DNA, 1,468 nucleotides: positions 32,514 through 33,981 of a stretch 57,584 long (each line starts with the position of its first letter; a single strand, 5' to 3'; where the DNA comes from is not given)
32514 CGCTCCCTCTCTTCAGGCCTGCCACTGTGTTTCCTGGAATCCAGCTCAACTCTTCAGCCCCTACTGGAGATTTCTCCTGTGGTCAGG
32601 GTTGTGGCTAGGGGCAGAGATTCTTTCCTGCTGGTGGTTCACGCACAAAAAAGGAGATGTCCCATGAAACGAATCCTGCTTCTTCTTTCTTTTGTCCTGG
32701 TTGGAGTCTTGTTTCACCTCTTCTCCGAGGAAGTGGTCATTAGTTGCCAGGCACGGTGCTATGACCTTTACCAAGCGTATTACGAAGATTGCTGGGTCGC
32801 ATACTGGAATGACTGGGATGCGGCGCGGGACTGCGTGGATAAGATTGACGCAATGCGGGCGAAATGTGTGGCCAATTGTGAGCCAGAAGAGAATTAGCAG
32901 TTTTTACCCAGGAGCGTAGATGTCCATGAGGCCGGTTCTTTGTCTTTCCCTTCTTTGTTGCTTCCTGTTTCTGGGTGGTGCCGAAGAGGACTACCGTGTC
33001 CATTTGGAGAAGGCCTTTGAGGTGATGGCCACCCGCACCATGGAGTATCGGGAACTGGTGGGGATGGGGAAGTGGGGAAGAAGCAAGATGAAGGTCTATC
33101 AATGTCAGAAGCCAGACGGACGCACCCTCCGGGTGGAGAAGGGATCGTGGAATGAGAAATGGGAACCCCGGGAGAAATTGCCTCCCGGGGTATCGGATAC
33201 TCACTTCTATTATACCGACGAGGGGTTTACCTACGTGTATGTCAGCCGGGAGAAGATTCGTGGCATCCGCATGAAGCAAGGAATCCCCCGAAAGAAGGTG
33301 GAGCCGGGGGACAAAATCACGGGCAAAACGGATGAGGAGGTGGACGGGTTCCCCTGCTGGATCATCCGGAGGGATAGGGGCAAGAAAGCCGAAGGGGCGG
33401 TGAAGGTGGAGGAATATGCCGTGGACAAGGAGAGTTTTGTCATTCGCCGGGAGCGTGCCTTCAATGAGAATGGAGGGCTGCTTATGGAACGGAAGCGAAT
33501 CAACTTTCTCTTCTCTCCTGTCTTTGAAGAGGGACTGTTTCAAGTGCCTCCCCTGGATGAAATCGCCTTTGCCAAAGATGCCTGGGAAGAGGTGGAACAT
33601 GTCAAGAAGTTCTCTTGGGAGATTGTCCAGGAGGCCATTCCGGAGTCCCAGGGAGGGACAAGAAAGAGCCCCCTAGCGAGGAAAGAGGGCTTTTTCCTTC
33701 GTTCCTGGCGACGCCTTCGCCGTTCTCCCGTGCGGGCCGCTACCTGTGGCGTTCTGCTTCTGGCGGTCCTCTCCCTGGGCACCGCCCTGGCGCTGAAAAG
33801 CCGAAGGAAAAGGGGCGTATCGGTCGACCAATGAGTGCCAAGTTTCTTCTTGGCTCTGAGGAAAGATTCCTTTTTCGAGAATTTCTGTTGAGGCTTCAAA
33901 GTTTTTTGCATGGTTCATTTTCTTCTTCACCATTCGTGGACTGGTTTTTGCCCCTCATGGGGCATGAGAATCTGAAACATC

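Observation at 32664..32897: Small secreted protein with a perfectly symmetric six-cysteine scaffold CX3C-X10-C-X13-C-X10-CX3C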

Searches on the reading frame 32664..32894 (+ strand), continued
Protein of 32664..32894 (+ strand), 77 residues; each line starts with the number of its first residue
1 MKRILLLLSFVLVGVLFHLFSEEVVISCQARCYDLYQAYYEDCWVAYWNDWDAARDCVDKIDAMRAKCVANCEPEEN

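Call 72: search_dna_similar(query=window:32664-32894:+, collection=phages, mode=protein, max_evalue=0.01, max_rows=5)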
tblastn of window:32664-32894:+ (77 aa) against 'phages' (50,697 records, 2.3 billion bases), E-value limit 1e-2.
No match.

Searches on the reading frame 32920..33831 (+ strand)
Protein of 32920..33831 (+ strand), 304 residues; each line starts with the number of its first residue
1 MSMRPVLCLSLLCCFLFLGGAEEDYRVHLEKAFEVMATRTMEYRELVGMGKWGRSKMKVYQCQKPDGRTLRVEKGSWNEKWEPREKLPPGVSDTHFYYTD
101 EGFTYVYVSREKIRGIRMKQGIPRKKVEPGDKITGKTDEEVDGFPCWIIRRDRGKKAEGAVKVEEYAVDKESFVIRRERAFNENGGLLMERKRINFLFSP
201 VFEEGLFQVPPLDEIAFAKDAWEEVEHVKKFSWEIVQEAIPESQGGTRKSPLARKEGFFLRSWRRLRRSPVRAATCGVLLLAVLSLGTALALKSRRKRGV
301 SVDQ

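Call 6: search_protein_families(library=pfam, proteins=[window:32920-33831:+], max_evalue=1)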
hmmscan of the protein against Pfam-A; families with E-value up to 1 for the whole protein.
window:32920-33831:+ (304 aa): 1 family
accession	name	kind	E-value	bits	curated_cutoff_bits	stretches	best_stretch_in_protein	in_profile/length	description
PF17131.11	LolA_like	-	0.016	15.3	30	1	131-188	71-128/184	Outer membrane lipoprotein-sorting protein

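Call 7: search_protein_families(library=ncbifam, proteins=[window:32920-33831:+], max_evalue=1)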
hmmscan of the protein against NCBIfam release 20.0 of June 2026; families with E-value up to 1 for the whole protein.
window:32920-33831:+ (304 aa): 0 families

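Call 31: find_homologous_proteins(query=window:32920-33831:+, max_evalue=0.001)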
Query window:32920-33831:+ (304 aa): 3 proteins with E <= 0.001 among 1593 candidates.
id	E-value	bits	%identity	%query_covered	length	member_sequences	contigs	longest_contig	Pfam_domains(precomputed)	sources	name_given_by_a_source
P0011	1.2e-186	637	94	98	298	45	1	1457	-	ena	-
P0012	1.1e-90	322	57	97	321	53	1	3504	-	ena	-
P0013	1.3e-47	180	42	94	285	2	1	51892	-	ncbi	ncbi:MAG: hypothetical protein ACI4SG_05005 [Oligosphaeraceae bacterium]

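Call 32: find_encoding_contigs(protein=P0013, flank=10000, max_places=2)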
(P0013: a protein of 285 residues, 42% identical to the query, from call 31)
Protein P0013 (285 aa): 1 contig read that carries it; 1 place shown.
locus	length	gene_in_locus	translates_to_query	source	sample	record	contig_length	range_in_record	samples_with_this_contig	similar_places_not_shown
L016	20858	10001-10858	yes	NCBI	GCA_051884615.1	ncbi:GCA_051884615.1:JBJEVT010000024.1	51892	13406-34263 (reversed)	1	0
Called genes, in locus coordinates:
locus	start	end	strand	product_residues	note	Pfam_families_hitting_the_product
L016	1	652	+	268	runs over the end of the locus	PF07650:KH_2 (faint), PF00189:Ribosomal_S3_C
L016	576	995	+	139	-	PF00252:Ribosomal_L16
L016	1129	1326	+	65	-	PF00831:Ribosomal_L29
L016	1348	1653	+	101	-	PF00366:Ribosomal_S17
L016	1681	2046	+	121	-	PF00238:Ribosomal_L14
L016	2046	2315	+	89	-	PF00467:KOW, PF17136:ribosomal_L24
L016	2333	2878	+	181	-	PF00281:Ribosomal_L5, PF00673:Ribosomal_L5_C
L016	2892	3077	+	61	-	PF00253:Ribosomal_S14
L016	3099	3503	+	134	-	PF00410:Ribosomal_S8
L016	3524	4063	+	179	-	PF00347:Ribosomal_L6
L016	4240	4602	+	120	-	PF00861:Ribosomal_L18p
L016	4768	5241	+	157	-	PF00333:Ribosomal_S5, PF03719:Ribosomal_S5_C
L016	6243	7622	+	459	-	PF00344:SecY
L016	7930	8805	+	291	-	-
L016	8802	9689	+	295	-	-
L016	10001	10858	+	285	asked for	-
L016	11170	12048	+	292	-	-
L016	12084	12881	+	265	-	-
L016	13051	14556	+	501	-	PF04932:Wzy_C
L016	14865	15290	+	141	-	PF03946:Ribosomal_L11_N, PF00298:Ribosomal_L11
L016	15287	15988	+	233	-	PF00687:Ribosomal_L1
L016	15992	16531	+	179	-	PF00466:Ribosomal_L10, PF27436:RL10_C (weak)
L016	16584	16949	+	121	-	PF16320:Ribosomal_L12_N, PF00542:Ribosomal_L12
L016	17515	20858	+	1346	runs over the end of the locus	PF04563:RNA_pol_Rpb2_1, PF04561:RNA_pol_Rpb2_2, PF04565:RNA_pol_Rpb2_3, PF10385:RNA_pol_Rpb2_45, PF00562:RNA_pol_Rpb2_6, PF04560:RNA_pol_Rpb2_7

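Call 51: find_related_loci(query=A4, collection=metagenome_contigs, flank=6000)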
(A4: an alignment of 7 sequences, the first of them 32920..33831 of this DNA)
Query A4 (304 aa) in metagenome_contigs; peptide patterns used: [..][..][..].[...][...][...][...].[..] (x = any residue, [..] = any of these).
356 stretches matched a pattern, but none encodes a relative of the query by tblastn (E <= 1e-3).

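Call 52: predict_structure(alignment_id=A4)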
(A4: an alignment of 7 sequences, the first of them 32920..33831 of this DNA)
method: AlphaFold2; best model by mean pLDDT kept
length: 304 residues; sequences in the alignment: 7
mean_pLDDT: 75.0   pTM: 0.63
mean pLDDT of the five models: 75.0, 72.2, 71.7, 63.2, 49.1
residues with pLDDT >= 90: 77; 70-90: 120; 50-70: 60; < 50: 47
segments of 3 or more residues with pLDDT < 50: 1-4, 17-20, 246-273, 300-304
pLDDT, mean of each block of 10 residues (from residue 1): 51 50 86 87 82 68 58 80 85 86 89 90 78 88 93 68 90 93 87 85 74 92 91 86 52 42 46 55 73 59 40
secondary structure, 60 per line:
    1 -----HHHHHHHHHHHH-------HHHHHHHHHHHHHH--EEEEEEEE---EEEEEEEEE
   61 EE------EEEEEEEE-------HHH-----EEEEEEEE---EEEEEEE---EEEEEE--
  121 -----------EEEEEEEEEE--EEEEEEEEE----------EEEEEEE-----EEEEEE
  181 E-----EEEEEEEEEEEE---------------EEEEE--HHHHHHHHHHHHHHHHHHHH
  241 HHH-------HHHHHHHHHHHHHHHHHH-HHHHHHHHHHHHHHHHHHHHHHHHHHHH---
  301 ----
elements in order: H6-17 H25-38 E41-48 E52-62 E69-76 E92-99 E103-109 E113-118 E132-141 E144-152 E163-169 E175-181 E187-198 E214-218 H221-243 H251-268 H270-297

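Call 55: fold_search(model_id=the predicted structure, library=pdb)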
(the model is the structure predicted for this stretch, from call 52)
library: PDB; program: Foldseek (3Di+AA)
matches with E <= 10: 879; with E <= 0.001: 74
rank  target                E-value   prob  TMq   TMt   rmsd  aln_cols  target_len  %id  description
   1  3m4w_D                1.4e-08  1.00  0.46  0.51   4.4       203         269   10  Structural basis for the negative regulation of bacterial stress response by RseB (released 2010-05-05)
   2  3m4w_A                2.6e-08  1.00  0.45  0.48   4.9       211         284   12  Structural basis for the negative regulation of bacterial stress response by RseB (released 2010-05-05)
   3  3m4w_C                3.2e-08  1.00  0.46  0.50   4.9       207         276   10  Structural basis for the negative regulation of bacterial stress response by RseB (released 2010-05-05)
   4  2p4b_A                3.8e-08  1.00  0.46  0.48   5.6       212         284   10  Crystal structure of E.coli RseB (released 2007-05-22)
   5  2v43_A                1.0e-07  1.00  0.43  0.49   4.9       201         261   10  Crystal structure of RseB: a sensor for periplasmic stress response in E. coli (released 2007-08-28)
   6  2p4b_C                1.4e-07  1.00  0.43  0.50   4.8       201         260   10  Crystal structure of E.coli RseB (released 2007-05-22)
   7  2v42_A                1.7e-07  1.00  0.46  0.48   4.3       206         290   10  Crystal structure of RseB: a sensor for periplasmic stress response in E. coli (released 2007-08-28)
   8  2v43_B                3.2e-07  1.00  0.44  0.48   5.6       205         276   10  Crystal structure of RseB: a sensor for periplasmic stress response in E. coli (released 2007-08-28)
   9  3bk5                  3.2e-07  1.00  0.31  0.36   8.5       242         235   11  Crystal structure of putative outer membrane lipoprotein-sorting protein domain from Vibrio parahaemolyticus (released 2008-02-05)
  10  9tp6_B                4.3e-07  1.00  0.35  0.42   7.2       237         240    9  Structure of LolA3 from Porphyromonas gingivalis (released 2026-02-18)
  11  6jla_B                5.1e-07  1.00  0.36  0.54   6.1       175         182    7  Crystal structure of a mouse ependymin related protein (released 2020-03-04)
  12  4mxt                  6.7e-07  1.00  0.40  0.59   5.6       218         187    9  Crystal structure of an Outer-membrane lipoprotein carrier protein (BACUNI_04723) from Bacteroides uniformis ATCC 8492 a (released 2013-10-16)
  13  8t5t                  7.1e-07  1.00  0.38  0.54   6.2       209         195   14  Crystal structure of outer membrane lipoprotein carrier protein (LolA) from Borrelia burgdorferi (steric acid bound) (released 2023-06-28)
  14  6jau_A                8.4e-07  1.00  0.42  0.45   5.2       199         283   10  The complex structure of Pseudomonas aeruginosa MucA/MucB. (released 2020-01-29)
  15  7tpm                  1.0e-06  1.00  0.38  0.54   6.2       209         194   14  Structure of the outer-membrane lipoprotein carrier protein (LolA) from Borrelia burgdorferi (released 2023-03-15)
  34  6in9_A                9.0e-06  1.00  0.35  0.39   9.2       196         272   12  Crystal structure of MucB in complex with MucA(peri) (released 2019-07-24)
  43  6in9_B                3.9e-05  1.00  0.35  0.39   9.1       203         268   10  Crystal structure of MucB in complex with MucA(peri) (released 2019-07-24)
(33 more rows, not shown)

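Call 59: search_protein_families(library=padloc, proteins=[window:32920-33831:+], max_evalue=1)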
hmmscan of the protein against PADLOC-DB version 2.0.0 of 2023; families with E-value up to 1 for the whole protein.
window:32920-33831:+ (304 aa): 0 families

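Call 60: search_protein_families(library=phrogs, proteins=[window:32920-33831:+], max_evalue=1)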
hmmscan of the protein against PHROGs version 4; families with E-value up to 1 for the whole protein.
window:32920-33831:+ (304 aa): 1 family
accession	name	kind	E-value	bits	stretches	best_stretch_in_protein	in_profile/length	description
phrog_21048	-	unknown function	0.33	11.9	1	183-209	12-38/69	-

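Call 71: search_dna_similar(query=window:32920-33831:+, collection=plasmids, mode=protein, max_evalue=0.001, max_rows=5)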
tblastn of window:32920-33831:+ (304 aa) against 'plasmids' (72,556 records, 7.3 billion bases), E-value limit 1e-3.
No match.
